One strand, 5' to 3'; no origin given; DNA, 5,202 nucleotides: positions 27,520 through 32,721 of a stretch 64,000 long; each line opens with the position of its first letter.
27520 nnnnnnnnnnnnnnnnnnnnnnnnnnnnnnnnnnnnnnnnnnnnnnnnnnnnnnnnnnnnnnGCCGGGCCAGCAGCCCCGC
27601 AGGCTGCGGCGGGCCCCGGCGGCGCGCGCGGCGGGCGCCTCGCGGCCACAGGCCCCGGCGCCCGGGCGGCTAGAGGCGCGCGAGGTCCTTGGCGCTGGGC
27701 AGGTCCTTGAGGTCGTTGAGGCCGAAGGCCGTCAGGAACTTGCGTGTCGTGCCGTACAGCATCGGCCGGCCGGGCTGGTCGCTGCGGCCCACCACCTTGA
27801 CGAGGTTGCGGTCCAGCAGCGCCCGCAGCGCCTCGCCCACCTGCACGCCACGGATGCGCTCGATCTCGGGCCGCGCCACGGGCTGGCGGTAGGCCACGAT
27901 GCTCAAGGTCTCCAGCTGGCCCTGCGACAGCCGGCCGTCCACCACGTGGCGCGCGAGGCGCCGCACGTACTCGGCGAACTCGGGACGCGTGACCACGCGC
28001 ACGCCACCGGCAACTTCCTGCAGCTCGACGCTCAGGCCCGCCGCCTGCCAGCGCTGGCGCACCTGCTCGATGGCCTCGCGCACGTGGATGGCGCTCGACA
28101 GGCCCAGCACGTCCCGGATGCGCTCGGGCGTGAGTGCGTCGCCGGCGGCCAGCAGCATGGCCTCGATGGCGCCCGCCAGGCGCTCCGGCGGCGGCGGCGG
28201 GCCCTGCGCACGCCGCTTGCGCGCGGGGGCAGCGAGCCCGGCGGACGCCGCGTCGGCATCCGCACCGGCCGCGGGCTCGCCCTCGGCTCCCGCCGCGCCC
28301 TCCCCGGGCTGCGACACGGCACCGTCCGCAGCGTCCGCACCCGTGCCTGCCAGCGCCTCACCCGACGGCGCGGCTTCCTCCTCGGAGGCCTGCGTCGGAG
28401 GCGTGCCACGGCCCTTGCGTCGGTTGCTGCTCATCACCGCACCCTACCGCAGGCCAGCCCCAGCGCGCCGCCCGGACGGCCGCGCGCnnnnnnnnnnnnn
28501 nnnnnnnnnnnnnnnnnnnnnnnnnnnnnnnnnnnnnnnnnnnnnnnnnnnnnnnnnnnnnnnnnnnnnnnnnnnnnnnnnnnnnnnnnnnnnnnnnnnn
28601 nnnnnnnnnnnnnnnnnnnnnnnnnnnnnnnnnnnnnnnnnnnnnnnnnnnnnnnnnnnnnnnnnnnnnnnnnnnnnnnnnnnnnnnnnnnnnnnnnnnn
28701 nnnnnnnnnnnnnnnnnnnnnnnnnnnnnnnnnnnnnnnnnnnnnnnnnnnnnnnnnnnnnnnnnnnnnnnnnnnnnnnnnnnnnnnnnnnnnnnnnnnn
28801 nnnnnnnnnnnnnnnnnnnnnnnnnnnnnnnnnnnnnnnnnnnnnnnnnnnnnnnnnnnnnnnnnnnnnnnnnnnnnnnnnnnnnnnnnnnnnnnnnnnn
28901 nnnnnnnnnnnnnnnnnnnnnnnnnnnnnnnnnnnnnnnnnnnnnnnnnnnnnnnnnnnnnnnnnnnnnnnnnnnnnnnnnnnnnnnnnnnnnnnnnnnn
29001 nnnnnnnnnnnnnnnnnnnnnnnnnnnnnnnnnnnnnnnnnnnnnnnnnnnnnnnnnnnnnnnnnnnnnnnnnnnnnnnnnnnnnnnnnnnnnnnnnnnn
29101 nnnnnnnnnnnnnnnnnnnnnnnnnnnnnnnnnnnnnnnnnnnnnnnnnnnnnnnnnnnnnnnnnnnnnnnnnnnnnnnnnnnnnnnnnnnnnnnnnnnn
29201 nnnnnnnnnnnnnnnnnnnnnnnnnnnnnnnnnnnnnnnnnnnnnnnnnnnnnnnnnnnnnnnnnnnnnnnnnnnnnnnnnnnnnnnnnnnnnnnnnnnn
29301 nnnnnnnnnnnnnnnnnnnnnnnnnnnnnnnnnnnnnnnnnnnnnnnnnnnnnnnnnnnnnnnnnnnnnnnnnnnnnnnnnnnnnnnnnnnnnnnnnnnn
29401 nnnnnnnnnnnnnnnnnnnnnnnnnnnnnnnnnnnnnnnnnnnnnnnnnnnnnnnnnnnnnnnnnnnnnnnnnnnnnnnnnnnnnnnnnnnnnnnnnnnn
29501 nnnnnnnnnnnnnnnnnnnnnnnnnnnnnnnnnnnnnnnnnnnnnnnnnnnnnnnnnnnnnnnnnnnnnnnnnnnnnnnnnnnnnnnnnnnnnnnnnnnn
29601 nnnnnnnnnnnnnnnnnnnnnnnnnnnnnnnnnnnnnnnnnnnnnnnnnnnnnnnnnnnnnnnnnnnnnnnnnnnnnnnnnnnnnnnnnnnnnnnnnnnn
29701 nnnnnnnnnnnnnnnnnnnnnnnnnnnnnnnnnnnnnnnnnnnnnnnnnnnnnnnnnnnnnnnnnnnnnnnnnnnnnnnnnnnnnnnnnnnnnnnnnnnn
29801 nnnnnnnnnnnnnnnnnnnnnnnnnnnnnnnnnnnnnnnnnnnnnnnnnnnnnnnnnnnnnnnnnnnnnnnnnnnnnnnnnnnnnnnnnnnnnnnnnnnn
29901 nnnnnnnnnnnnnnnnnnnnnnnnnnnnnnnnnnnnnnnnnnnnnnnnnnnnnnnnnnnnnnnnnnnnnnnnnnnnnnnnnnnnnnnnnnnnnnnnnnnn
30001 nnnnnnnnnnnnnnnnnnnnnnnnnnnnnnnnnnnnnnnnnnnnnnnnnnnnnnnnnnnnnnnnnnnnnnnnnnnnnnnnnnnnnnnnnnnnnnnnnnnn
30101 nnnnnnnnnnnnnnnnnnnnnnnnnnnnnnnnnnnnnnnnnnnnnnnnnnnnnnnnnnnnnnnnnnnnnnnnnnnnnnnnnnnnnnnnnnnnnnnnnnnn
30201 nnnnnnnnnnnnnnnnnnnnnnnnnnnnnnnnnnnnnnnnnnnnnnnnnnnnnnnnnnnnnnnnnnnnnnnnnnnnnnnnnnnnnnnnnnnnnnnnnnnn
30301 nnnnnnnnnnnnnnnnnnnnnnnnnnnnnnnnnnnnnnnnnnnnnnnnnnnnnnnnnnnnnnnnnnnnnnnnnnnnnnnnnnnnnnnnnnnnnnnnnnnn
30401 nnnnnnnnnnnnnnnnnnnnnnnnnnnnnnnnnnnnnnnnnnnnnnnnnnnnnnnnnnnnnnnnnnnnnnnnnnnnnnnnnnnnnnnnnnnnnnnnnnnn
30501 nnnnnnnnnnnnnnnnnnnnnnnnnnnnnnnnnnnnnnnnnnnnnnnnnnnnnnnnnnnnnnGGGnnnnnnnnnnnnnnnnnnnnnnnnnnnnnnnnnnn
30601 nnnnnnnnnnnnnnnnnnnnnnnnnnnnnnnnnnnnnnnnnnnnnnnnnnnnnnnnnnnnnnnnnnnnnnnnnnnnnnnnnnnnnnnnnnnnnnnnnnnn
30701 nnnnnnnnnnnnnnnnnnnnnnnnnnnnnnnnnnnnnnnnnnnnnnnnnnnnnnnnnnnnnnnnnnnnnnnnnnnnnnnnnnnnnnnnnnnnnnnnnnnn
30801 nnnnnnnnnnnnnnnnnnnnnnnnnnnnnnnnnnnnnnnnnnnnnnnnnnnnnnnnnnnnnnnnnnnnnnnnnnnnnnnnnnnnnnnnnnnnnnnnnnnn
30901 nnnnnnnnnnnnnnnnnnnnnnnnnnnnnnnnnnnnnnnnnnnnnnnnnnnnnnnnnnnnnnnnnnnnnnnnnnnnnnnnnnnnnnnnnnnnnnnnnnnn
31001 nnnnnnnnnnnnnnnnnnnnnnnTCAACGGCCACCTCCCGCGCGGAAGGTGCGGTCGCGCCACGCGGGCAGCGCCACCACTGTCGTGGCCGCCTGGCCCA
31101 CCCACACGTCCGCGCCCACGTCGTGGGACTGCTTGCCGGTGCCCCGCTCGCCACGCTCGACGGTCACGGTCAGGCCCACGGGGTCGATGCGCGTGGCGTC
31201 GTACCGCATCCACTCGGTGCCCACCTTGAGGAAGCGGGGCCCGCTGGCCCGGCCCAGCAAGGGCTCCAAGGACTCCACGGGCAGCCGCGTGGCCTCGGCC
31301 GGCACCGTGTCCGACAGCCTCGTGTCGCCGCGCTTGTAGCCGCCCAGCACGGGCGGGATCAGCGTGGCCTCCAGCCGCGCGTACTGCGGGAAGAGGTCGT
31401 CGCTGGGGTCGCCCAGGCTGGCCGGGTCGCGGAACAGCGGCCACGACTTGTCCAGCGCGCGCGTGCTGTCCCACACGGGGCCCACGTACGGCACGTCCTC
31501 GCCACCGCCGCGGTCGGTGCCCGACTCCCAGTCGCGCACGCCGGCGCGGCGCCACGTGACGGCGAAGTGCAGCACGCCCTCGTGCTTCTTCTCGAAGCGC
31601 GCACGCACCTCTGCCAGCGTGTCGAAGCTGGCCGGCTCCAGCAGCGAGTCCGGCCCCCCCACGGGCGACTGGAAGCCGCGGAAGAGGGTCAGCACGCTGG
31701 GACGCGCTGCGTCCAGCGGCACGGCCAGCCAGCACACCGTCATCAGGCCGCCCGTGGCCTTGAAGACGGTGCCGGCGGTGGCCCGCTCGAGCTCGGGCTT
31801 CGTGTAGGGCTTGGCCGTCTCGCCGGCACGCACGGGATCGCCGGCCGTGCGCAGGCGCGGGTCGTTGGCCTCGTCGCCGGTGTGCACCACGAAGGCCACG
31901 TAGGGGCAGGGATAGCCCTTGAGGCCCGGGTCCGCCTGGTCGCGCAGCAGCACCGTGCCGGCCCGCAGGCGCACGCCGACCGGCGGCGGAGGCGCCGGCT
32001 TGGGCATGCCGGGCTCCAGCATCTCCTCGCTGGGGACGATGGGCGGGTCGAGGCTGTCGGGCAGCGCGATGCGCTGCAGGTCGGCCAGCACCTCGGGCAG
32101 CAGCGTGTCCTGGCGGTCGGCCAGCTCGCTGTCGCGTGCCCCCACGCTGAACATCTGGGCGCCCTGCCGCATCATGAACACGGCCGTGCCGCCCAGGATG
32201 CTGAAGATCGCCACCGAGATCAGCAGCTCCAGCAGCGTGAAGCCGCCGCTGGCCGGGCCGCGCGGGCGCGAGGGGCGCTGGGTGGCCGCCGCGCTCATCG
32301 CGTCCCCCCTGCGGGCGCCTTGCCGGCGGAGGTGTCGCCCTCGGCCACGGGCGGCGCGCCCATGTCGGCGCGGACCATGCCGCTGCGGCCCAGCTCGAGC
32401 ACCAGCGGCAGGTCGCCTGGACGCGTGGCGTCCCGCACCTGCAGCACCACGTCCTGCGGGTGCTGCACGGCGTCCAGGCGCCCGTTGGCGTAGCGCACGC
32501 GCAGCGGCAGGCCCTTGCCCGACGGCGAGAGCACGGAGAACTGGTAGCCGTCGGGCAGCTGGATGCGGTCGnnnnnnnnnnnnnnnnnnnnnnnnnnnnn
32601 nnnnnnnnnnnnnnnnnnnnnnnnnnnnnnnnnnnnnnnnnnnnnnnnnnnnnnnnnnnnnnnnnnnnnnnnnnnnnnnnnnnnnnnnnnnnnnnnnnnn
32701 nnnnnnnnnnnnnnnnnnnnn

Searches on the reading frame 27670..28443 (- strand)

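Call 16: search_protein_families(library=pfam, proteins=[window:27670-28443:-], max_evalue=0.001)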
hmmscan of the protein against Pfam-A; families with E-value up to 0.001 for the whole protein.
window:27670-28443:- (257 aa): 1 family
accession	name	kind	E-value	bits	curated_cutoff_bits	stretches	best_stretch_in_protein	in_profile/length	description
PF04079.22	SMC_ScpB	-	3.4e-50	170.2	27.4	1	92-250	2-159/160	Segregation and condensation complex subunit ScpB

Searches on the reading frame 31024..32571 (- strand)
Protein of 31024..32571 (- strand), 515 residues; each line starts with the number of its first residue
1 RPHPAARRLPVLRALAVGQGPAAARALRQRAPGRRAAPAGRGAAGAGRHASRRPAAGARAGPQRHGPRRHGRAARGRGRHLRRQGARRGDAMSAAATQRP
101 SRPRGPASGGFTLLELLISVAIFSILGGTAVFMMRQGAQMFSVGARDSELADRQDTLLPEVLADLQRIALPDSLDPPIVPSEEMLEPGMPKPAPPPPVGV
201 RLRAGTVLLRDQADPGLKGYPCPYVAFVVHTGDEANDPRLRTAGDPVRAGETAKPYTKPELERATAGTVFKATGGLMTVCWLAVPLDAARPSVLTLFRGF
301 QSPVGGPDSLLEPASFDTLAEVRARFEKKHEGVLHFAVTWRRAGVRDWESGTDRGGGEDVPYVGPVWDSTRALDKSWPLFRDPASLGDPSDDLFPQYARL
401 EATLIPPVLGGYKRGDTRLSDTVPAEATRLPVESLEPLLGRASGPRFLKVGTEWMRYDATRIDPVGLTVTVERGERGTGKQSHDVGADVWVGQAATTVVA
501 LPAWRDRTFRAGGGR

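Call 16: search_protein_families(library=pfam, proteins=[window:31024-32571:-], max_evalue=0.001)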
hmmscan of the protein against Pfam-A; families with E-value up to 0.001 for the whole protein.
window:31024-32571:- (515 aa): 1 family
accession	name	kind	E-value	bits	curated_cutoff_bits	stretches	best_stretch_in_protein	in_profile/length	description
PF07963.17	N_methyl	-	1.9e-06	27.6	21.2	1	108-130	4-26/27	Prokaryotic N-terminal methylation motif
